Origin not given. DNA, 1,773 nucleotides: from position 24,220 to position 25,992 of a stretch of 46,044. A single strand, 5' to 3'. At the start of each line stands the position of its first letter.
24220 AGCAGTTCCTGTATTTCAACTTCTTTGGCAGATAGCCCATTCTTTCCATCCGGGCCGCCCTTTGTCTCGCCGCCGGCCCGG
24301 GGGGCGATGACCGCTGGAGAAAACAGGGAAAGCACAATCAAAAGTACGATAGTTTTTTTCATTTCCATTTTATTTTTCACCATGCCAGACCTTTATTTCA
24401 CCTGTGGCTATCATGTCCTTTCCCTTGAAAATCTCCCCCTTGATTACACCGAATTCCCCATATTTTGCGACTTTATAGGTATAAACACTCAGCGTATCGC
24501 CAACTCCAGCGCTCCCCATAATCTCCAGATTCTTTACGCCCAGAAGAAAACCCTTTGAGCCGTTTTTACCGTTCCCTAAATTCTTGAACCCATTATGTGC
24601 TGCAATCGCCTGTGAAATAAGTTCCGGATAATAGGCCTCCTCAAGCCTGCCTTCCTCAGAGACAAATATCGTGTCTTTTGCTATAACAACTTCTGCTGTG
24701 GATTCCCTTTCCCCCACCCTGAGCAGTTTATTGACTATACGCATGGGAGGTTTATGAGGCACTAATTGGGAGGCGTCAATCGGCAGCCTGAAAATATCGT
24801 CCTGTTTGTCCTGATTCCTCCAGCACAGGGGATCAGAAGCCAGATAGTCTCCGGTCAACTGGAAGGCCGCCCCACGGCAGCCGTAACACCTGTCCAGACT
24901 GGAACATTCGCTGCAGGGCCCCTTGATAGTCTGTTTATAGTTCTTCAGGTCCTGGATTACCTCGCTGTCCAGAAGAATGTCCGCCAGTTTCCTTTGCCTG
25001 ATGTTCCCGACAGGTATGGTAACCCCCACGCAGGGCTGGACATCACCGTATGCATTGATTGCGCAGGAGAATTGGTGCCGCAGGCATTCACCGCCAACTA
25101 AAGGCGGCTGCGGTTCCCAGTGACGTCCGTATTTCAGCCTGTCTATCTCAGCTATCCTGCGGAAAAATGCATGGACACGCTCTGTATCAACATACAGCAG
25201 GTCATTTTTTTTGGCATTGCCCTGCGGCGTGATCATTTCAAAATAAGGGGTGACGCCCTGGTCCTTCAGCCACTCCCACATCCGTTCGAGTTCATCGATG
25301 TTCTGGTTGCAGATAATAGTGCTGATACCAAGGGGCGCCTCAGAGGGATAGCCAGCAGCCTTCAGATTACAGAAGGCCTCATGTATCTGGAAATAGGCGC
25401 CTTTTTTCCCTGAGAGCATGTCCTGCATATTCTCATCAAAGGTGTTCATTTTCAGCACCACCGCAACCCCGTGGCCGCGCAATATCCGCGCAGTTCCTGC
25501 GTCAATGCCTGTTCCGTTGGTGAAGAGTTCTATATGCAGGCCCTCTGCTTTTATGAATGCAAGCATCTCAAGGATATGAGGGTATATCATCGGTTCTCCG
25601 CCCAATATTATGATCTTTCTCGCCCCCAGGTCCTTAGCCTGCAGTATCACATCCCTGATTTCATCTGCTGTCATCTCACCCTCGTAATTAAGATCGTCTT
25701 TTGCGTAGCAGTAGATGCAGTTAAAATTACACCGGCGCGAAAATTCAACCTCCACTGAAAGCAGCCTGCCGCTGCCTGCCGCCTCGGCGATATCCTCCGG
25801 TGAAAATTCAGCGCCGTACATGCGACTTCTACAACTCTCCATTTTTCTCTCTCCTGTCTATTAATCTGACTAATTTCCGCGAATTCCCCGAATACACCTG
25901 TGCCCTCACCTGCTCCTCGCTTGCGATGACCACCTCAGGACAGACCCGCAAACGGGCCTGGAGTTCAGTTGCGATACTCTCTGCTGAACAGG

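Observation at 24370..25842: Radical SAM + SPASM domain covalently fused to an ApeP/FabA-like hot-dog dehydratase domain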

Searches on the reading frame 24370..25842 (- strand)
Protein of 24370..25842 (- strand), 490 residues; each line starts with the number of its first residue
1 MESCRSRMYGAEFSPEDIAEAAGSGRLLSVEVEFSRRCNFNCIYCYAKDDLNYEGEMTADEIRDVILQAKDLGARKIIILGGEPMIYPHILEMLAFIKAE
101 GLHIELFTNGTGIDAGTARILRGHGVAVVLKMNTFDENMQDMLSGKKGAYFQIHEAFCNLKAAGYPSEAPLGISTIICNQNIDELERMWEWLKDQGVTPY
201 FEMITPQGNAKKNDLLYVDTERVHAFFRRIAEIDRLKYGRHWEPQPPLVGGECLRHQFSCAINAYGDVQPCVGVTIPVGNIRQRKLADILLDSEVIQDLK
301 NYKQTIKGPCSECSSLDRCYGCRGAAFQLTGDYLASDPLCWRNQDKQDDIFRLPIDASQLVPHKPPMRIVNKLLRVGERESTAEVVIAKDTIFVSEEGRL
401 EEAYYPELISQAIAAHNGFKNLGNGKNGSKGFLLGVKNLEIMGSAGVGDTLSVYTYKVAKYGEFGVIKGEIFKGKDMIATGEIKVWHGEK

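Call 3: search_protein_families(library=pfam, proteins=[window:24370-25842:-], max_evalue=1)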
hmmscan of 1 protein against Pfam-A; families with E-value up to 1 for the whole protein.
window:24370-25842:- (490 aa): 4 families
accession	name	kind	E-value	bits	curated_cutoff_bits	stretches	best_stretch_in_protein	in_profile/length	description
PF04055.27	Radical_SAM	-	3.1e-25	89.7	29.5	1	32-191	1-165/166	Radical SAM superfamily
PF13186.11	SPASM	-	2.5e-08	34.5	21.5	1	253-313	1-66/67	Iron-sulfur cluster-binding domain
PF13353.11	Fer4_12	-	1.7e-06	28.8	22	1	34-102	11-82/137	4Fe-4S single cluster domain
PF22817.2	ApeP-like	-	0.0065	16.5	27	1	357-440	7-93/158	ApeP dehydratase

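Call 4: search_protein_families(library=ncbifam, proteins=[window:24370-25842:-], max_evalue=1)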
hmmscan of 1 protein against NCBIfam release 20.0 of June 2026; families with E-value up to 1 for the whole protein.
window:24370-25842:- (490 aa): 98 families (the best 25 are shown)
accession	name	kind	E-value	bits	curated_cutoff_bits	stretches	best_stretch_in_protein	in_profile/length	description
TIGR04545.1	rSAM_ahbD_hemeb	equivalog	4.7e-41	141.3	500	2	32-227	4-201/339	heme b synthase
TIGR04055.1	rSAM_NirJ2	equivalog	4.9e-36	124.9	500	2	36-214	8-184/326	putative heme d1 biosynthesis radical SAM protein NirJ2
TIGR04054.1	rSAM_NirJ1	equivalog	7.6e-33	113.7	650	2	25-196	33-201/387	putative heme d1 biosynthesis radical SAM protein NirJ1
TIGR04051.1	rSAM_NirJ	equivalog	5.3e-31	107.9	515.45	2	34-212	8-184/354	heme d1 biosynthesis radical SAM protein NirJ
TIGR04053.2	TIGR04053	equivalog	6.9e-31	107.8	395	2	262-341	285-363/366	TIGR04053 family radical SAM/SPASM domain-containing protein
TIGR04303.1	GeoRSP_rSAM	equivalog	1.5e-29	103.6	400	2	32-199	9-171/325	GeoRSP system radical SAM/SPASM protein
TIGR02109.1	PQQ_syn_pqqE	equivalog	7.4e-29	100.8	381.35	1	29-344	8-334/358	pyrroloquinoline quinone biosynthesis protein PqqE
TIGR04546.1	rSAM_ahbC_deAc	equivalog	7.3e-27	94.1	650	2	33-197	44-205/390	12,18-didecarboxysiroheme deacetylase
NF045574.1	sacti_mat_StsB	exception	7.5e-27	94.3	625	1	35-333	103-406/466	StsB family radical SAM/SPASM domain sactipeptide maturase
TIGR04347.1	pseudo_SAM_Halo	equivalog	3.8e-25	89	525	2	33-221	43-229/390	TIGR04347 family pseudo-SAM/SPASM protein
TIGR03962.1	mycofact_rSAM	equivalog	5.2e-24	85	265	1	32-346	16-337/339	mycofactocin radical SAM maturase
TIGR04317.1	W_rSAM_matur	equivalog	5.1e-22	78.5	380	1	30-231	6-211/349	tungsten cofactor oxidoreductase radical SAM maturase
NF050035.1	rSAM_WgK_link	exception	6.6e-22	78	650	2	30-232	11-211/367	radical SAM/SPASM peptide maturase WgkB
NF001199.0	PRK00164.2-1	equivalog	3.6e-20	72.3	231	1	28-224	12-210/308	GTP 3',8-cyclase MoaA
TIGR04103.1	rSAM_nif11_3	equivalog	5.6e-20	71.3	725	1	33-233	10-207/412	nif11-class peptide radical SAM maturase 3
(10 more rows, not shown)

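Call 8: find_homologous_proteins(query=window:24370-25842:-, max_evalue=0.00001)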
Query window:24370-25842:- (490 aa): 2018 proteins with E <= 0.00001 among 8000 candidates; the best 120 are listed.
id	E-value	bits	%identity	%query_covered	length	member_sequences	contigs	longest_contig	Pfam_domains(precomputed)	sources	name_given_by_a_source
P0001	0.0e+0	1124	100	99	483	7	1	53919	PF13186.12,PF04055.28,PF13353.12,PF22817.3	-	-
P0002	3.1e-297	1004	88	99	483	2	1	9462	PF13186.12,PF04055.28,PF22817.3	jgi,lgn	jgi:radical SAM protein with 4Fe4S-binding SPASM domain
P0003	5.5e-283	957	84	99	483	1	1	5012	PF13186.12,PF04055.28,PF22817.3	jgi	jgi:radical SAM protein with 4Fe4S-binding SPASM domain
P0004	7.4e-279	943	81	100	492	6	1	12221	PF13186.12,PF04055.28,PF13353.12,PF22817.3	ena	-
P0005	4.0e-266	901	77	100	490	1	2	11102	PF13186.12,PF04055.28,PF13353.12,PF22817.3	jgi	jgi:radical SAM protein with 4Fe4S-binding SPASM domain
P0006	2.7e-258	875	76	100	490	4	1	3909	PF13186.12,PF04055.28,PF13353.12,PF22817.3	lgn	-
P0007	4.6e-253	858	74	100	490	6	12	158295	PF13186.12,PF04055.28,PF13353.12,PF22817.3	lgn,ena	-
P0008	8.3e-247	837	72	100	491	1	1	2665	PF13186.12,PF04055.28,PF13353.12,PF22817.3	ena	-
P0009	2.5e-234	796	67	100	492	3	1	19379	PF13186.12,PF04055.28,PF13353.12,PF22817.3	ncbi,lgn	-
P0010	1.2e-229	781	67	100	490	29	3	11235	PF13186.12,PF04055.28,PF13353.12,PF22817.3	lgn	-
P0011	1.3e-229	781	67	100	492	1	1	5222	PF13186.12,PF04055.28,PF13353.12,PF22817.3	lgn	-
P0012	8.5e-229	778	67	99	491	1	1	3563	PF13186.12,PF04055.28,PF13353.12,PF22817.3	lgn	-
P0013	5.7e-228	775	67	100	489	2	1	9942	PF13186.12,PF04055.28,PF13353.12,PF22817.3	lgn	-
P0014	1.5e-226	771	67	100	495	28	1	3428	PF13186.12,PF04055.28,PF13353.12,PF22817.3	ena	-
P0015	9.0e-226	768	66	99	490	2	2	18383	PF13186.12,PF04055.28,PF13353.12,PF22817.3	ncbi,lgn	-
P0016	7.3e-225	765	65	100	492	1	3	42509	PF13186.12,PF04055.28,PF13353.12,PF22817.3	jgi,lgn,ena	jgi:radical SAM protein with 4Fe4S-binding SPASM domain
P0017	7.6e-225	765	64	99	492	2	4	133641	PF13186.12,PF04055.28,PF22817.3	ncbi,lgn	-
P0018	1.4e-224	764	66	100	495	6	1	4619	PF13186.12,PF04055.28,PF13353.12,PF22817.3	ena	-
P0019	3.2e-224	763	65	100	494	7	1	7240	PF13186.12,PF04055.28,PF13353.12,PF22817.3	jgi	-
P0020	5.0e-224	762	66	100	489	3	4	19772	PF13186.12,PF04055.28,PF13353.12,PF22817.3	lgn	-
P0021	1.4e-223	761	65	100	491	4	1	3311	PF13186.12,PF04055.28,PF13353.12,PF22817.3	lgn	-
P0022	3.4e-223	760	65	100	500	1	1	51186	PF13186.12,PF04055.28,PF22817.3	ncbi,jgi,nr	ncbi:MAG: radical SAM protein [Nitrospiraceae bacterium]|nr:MAG: radical SAM protein [Nitrospiraceae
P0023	6.9e-223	759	66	99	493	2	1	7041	PF13186.12,PF04055.28,PF13353.12,PF22817.3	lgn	-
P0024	1.6e-222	757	64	100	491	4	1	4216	PF13186.12,PF04055.28,PF13353.12,PF22817.3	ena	-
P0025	1.8e-222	757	65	100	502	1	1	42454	PF13186.12,PF04055.28,PF13353.12,PF22817.3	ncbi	-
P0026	6.7e-222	755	65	99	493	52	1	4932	PF13186.12,PF04055.28,PF13353.12,PF22817.3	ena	-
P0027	1.9e-221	754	65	100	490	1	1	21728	PF13186.12,PF04055.28,PF13353.12,PF22817.3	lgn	-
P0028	2.9e-221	753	64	99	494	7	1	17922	PF13186.12,PF04055.28,PF13353.12,PF22817.3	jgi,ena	jgi:radical SAM protein with 4Fe4S-binding SPASM domain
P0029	5.4e-221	752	65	100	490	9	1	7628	PF13186.12,PF04055.28,PF13353.12,PF22817.3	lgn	-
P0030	6.5e-221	752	64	100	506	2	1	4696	PF13186.12,PF04055.28,PF13353.12,PF22817.3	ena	-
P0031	6.6e-221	752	64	100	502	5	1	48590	PF13186.12,PF04055.28,PF13353.12,PF22817.3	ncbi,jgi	jgi:radical SAM protein with 4Fe4S-binding SPASM domain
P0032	2.1e-220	750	64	99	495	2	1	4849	PF13186.12,PF04055.28,PF13353.12,PF22817.3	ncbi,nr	ncbi:MAG: radical SAM protein [Nitrospirae bacterium]|nr:MAG: radical SAM protein [Nitrospirota bact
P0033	2.4e-220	750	64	100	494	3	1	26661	PF13186.12,PF04055.28,PF13353.12,PF22817.3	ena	-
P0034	4.1e-220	749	65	100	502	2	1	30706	PF13186.12,PF04055.28,PF13353.12,PF22817.3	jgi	jgi:radical SAM protein with 4Fe4S-binding SPASM domain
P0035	1.3e-219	748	64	100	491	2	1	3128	PF13186.12,PF04055.28,PF13353.12,PF22817.3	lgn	-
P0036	1.4e-219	748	64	100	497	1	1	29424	PF13186.12,PF04055.28,PF13353.12,PF22817.3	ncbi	-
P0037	1.5e-219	748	64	99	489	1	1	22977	PF13186.12,PF04055.28,PF22817.3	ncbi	ncbi:MAG: radical SAM protein [Pseudomonadota bacterium]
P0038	2.5e-219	747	63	100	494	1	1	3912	PF13186.12,PF04055.28,PF13353.12,PF22817.3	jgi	-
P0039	4.3e-219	746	64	100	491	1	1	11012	PF13186.12,PF04055.28,PF13353.12,PF22817.3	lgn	-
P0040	4.8e-219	746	63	100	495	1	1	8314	PF13186.12,PF04055.28,PF13353.12,PF22817.3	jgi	jgi:radical SAM protein with 4Fe4S-binding SPASM domain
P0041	5.0e-219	746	63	100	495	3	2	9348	PF13186.12,PF04055.28,PF13353.12,PF22817.3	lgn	-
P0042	1.2e-218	745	63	99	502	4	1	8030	PF13186.12,PF04055.28,PF13353.12,PF22817.3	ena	-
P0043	1.2e-218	745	64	100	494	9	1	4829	PF13186.12,PF04055.28,PF13353.12,PF22817.3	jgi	jgi:radical SAM protein with 4Fe4S-binding SPASM domain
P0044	1.4e-218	744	63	99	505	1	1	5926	PF13186.12,PF04055.28,PF22817.3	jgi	-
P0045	1.9e-218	744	64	99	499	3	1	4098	PF13186.12,PF04055.28,PF13353.12,PF22817.3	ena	-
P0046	2.3e-218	744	63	99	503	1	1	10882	PF13186.12,PF04055.28,PF13353.12,PF22817.3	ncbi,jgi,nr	ncbi:MAG: radical SAM protein [Nitrospiraceae bacterium]|nr:MAG: radical SAM protein [Nitrospiraceae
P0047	3.1e-218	743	62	100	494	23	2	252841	PF13186.12,PF04055.28,PF22817.3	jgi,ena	-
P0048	6.7e-218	742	63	100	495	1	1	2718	PF13186.12,PF04055.28,PF22817.3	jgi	-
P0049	1.5e-217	741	63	100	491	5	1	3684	PF13186.12,PF04055.28,PF13353.12,PF22817.3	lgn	-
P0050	3.6e-217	740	62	100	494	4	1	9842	PF13186.12,PF04055.28,PF22817.3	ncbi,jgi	jgi:radical SAM protein with 4Fe4S-binding SPASM domain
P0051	7.0e-217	739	62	100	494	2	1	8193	PF13186.12,PF04055.28,PF22817.3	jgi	jgi:radical SAM protein with 4Fe4S-binding SPASM domain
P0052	1.0e-216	738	63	99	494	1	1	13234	PF13186.12,PF04055.28,PF22817.3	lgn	-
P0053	1.3e-216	738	64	100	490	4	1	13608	PF13186.12,PF04055.28,PF13353.12,PF22817.3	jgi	-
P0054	1.5e-216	738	62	100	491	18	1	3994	PF13186.12,PF04055.28,PF13353.12,PF22817.3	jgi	jgi:radical SAM protein with 4Fe4S-binding SPASM domain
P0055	2.1e-216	737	62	99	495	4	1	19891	PF13186.12,PF04055.28,PF22817.3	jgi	jgi:radical SAM protein with 4Fe4S-binding SPASM domain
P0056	2.1e-216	737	62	99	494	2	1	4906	PF13186.12,PF04055.28,PF22817.3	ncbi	-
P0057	2.3e-216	737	62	99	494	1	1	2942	PF13186.12,PF04055.28,PF22817.3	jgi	jgi:radical SAM protein with 4Fe4S-binding SPASM domain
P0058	2.7e-216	737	62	100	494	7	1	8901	PF13186.12,PF04055.28,PF22817.3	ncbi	-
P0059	2.7e-216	737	62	100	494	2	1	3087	PF13186.12,PF04055.28,PF22817.3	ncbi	-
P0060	2.7e-216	737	63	99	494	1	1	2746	PF13186.12,PF04055.28,PF22817.3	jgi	jgi:radical SAM protein with 4Fe4S-binding SPASM domain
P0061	3.1e-216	737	62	99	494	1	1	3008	PF13186.12,PF04055.28,PF22817.3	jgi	-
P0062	3.1e-216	737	62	100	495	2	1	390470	PF13186.12,PF04055.28,PF22817.3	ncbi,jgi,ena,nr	ncbi:MAG: radical SAM protein [Nitrospirae bacterium]|nr:radical SAM protein [Nitrospirota bacterium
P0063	3.3e-216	737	62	100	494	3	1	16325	PF13186.12,PF04055.28,PF13353.12,PF22817.3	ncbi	-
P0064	6.5e-216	736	65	99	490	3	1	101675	PF13186.12,PF04055.28,PF13353.12,PF22817.3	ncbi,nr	ncbi:MAG: radical SAM protein [Nitrospirae bacterium]|nr:radical SAM protein [Nitrospirota bacterium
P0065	7.1e-216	735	62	100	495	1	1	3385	PF13186.12,PF04055.28,PF22817.3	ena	-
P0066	7.3e-216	735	61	100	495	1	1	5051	PF13186.12,PF04055.28,PF13353.12,PF22817.3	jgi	jgi:radical SAM protein with 4Fe4S-binding SPASM domain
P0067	7.5e-216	735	63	99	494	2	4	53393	PF13186.12,PF04055.28,PF13353.12,PF22817.3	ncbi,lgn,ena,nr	ncbi:MAG TPA: radical SAM protein [Nitrospirae bacterium]|nr:radical SAM protein [Nitrospirota bacte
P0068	9.4e-216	735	63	99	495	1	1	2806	PF13186.12,PF04055.28,PF13353.12,PF22817.3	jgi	jgi:radical SAM protein with 4Fe4S-binding SPASM domain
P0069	9.4e-216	735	62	100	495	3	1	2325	PF13186.12,PF04055.28,PF22817.3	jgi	jgi:radical SAM protein with 4Fe4S-binding SPASM domain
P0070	1.5e-215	734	62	100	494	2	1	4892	PF13186.12,PF04055.28,PF22817.3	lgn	-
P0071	1.5e-215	734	62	100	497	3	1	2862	PF13186.12,PF04055.28,PF13353.12,PF22817.3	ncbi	-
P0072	2.0e-215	734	63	100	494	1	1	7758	PF13186.12,PF04055.28,PF22817.3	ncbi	-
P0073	2.2e-215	734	62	100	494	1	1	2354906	PF13186.12,PF04055.28,PF22817.3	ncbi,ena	-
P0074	9.1e-215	732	62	100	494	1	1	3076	PF13186.12,PF04055.28,PF22817.3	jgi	jgi:radical SAM protein with 4Fe4S-binding SPASM domain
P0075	1.5e-214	731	62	100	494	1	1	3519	PF13186.12,PF04055.28,PF22817.3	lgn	-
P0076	1.8e-214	731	62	100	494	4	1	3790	PF13186.12,PF04055.28,PF22817.3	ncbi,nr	ncbi:MAG TPA: radical SAM protein [Nitrospirota bacterium]|nr:radical SAM protein [Nitrospirota bact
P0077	2.0e-214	731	62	100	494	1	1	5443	PF13186.12,PF04055.28,PF22817.3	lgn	-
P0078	2.6e-214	730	63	100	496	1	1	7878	PF13186.12,PF04055.28,PF22817.3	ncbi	-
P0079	2.9e-214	730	62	100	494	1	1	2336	PF13186.12,PF04055.28,PF22817.3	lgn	-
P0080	3.3e-214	730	62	100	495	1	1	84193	PF13186.12,PF04055.28,PF13353.12,PF22817.3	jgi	jgi:radical SAM protein with 4Fe4S-binding SPASM domain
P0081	4.9e-214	729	62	99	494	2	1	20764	PF13186.12,PF04055.28,PF22817.3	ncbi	ncbi:MAG TPA: radical SAM protein [Nitrospirota bacterium]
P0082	7.4e-214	729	61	100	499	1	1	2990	PF13186.12,PF04055.28,PF13353.12,PF22817.3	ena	-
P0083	7.9e-214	729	62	100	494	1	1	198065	PF13186.12,PF04055.28,PF22817.3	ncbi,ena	-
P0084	8.4e-214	729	62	99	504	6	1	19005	PF13186.12,PF04055.28,PF13353.12,PF22817.3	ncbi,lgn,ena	-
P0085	8.8e-214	729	61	100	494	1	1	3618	PF13186.12,PF04055.28,PF22817.3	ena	-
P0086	8.9e-214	729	62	100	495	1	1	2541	PF13186.12,PF04055.28,PF13353.12,PF22817.3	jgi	jgi:radical SAM protein with 4Fe4S-binding SPASM domain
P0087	1.2e-213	728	62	100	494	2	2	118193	PF13186.12,PF04055.28,PF13353.12,PF22817.3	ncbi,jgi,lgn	-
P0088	1.3e-213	728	61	99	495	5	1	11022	PF13186.12,PF04055.28,PF13353.12,PF22817.3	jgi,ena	-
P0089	2.2e-213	727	61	99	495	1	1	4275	PF13186.12,PF04055.28,PF13353.12,PF22817.3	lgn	-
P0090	2.3e-213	727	61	100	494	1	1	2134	PF13186.12,PF04055.28,PF13353.12,PF22817.3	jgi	jgi:radical SAM protein with 4Fe4S-binding SPASM domain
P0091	2.4e-213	727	61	100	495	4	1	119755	PF13186.12,PF04055.28,PF13353.12,PF22817.3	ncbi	-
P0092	4.4e-213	726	60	100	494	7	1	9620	PF13186.12,PF04055.28,PF13353.12,PF22817.3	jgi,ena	-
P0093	7.5e-213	725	62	100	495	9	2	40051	PF13186.12,PF04055.28,PF22817.3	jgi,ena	-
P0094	1.6e-212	724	62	100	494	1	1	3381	PF13186.12,PF04055.28,PF13353.12,PF22817.3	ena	-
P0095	2.1e-212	724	62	100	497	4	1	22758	PF13186.12,PF04055.28,PF13353.12,PF22817.3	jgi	jgi:radical SAM protein with 4Fe4S-binding SPASM domain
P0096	3.1e-212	723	63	99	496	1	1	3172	PF13186.12,PF04055.28,PF13353.12,PF22817.3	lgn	-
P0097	4.4e-212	723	60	100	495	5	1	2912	PF13186.12,PF04055.28,PF13353.12,PF22817.3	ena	-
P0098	5.7e-212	723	61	100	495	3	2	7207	PF13186.12,PF04055.28,PF13353.12,PF22817.3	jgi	jgi:radical SAM protein with 4Fe4S-binding SPASM domain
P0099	6.1e-212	722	61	100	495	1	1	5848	PF13186.12,PF04055.28,PF13353.12,PF22817.3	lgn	-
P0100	7.7e-212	722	62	100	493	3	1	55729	PF13186.12,PF04055.28,PF22817.3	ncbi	-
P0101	8.2e-212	722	61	100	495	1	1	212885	PF13186.12,PF04055.28,PF22817.3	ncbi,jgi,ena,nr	ncbi:MAG TPA: radical SAM protein [Nitrospirota bacterium]|nr:radical SAM protein [Nitrospirota bact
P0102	9.0e-212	722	60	100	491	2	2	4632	PF13186.12,PF04055.28,PF13353.12,PF22817.3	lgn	-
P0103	9.1e-212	722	60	100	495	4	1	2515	PF13186.12,PF04055.28,PF13353.12,PF22817.3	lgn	-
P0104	9.6e-212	722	60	100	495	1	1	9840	PF13186.12,PF04055.28,PF13353.12,PF22817.3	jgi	jgi:radical SAM protein with 4Fe4S-binding SPASM domain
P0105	1.3e-211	721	61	99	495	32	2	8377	PF13186.12,PF04055.28,PF22817.3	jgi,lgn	jgi:radical SAM protein with 4Fe4S-binding SPASM domain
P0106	1.4e-211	721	61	99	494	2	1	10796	PF13186.12,PF04055.28,PF13353.12,PF22817.3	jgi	-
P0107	1.5e-211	721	62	99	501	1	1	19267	PF13186.12,PF04055.28,PF13353.12,PF22817.3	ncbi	-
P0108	2.0e-211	721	61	100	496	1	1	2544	PF13186.12,PF04055.28,PF22817.3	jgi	jgi:radical SAM protein with 4Fe4S-binding SPASM domain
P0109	2.6e-211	720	62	99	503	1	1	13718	PF13186.12,PF04055.28,PF13353.12,PF22817.3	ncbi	ncbi:MAG: radical SAM protein [Nitrospirota bacterium]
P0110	3.2e-211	720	61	99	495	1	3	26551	PF13186.12,PF04055.28,PF22817.3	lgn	-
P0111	3.2e-211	720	60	100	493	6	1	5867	PF13186.12,PF04055.28,PF13353.12,PF22817.3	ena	-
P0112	4.2e-211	720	61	100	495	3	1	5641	PF13186.12,PF04055.28,PF22817.3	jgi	jgi:radical SAM protein with 4Fe4S-binding SPASM domain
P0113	5.4e-211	719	62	99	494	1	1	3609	PF13186.12,PF04055.28,PF13353.12,PF22817.3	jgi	jgi:MoaA/NifB/PqqE/SkfB family radical SAM enzyme/predicted hotdog family 3-hydroxylacyl-ACP dehydra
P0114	6.9e-211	719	61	100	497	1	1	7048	PF13186.12,PF04055.28,PF13353.12,PF22817.3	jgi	jgi:radical SAM protein with 4Fe4S-binding SPASM domain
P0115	3.0e-210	717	60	100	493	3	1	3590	PF13186.12,PF04055.28,PF22817.3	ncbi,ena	-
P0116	3.1e-210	717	62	99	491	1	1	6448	PF13186.12,PF04055.28,PF13353.12,PF22817.3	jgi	jgi:radical SAM protein with 4Fe4S-binding SPASM domain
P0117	3.4e-210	717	60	99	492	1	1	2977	PF13186.12,PF04055.28,PF13353.12,PF22817.3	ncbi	-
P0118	3.6e-210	717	61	100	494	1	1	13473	PF13186.12,PF04055.28,PF22817.3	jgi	jgi:radical SAM protein with 4Fe4S-binding SPASM domain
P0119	3.8e-210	717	61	100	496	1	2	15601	PF13186.12,PF04055.28,PF13353.12,PF22817.3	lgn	-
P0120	6.6e-210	716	61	100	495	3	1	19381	PF13186.12,PF04055.28,PF22817.3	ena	-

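Call 17: search_solved_structures(query=A1, max_evalue=0.01, show_alignments=0)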
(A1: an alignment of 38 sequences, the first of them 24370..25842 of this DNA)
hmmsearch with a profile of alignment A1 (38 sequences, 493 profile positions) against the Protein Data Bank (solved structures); distinct sequences matched with E-value up to 0.01: 46.
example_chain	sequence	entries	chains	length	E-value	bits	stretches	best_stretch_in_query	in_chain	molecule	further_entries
6efn_A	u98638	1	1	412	4.8e-17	65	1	29-294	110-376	Sporulation killing factor maturation protein SkfB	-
6c8v_A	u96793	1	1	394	8.4e-15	57.5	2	33-186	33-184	Coenzyme PQQ synthesis protein E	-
6qsr_B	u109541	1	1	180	6.7e-13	51.3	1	354-491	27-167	Beta-hydroxyacyl-(Acyl-carrier-protein) dehydratase FabA/FabZ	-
2fb2_A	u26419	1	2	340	2.9e-11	45.9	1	32-218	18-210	Molybdenum cofactor biosynthesis protein A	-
1tv7_A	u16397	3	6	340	3.1e-11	45.8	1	32-217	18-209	Molybdenum cofactor biosynthesis protein A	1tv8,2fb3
9dfu_A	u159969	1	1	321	4e-11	45.4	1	28-184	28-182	Radical SAM core domain-containing protein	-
5v1q_A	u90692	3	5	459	5.8e-11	44.9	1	25-321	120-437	Radical SAM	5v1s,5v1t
9dfn_A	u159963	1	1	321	1.1e-10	43.9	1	28-184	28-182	Radical SAM core domain-containing protein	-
7n7i_A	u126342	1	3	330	1.2e-10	43.9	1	28-138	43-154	Viperin-like enzyme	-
6b4c_A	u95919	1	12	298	1.2e-10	43.8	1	28-138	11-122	Viperin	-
9dgw_A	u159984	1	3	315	1.4e-10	43.6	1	28-138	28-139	Radical SAM core domain-containing protein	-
9dfw_A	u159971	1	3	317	1.5e-10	43.5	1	28-138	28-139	Radical SAM core domain-containing protein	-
5vsl_A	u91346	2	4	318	2.1e-10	43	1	20-185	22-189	Radical S-adenosyl methionine domain-containing protein 2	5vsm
6q2p_A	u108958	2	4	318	2.2e-10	43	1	20-185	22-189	Radical S-adenosyl methionine domain-containing protein 2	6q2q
4m7t_A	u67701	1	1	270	2.4e-08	36.3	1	22-129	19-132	BtrN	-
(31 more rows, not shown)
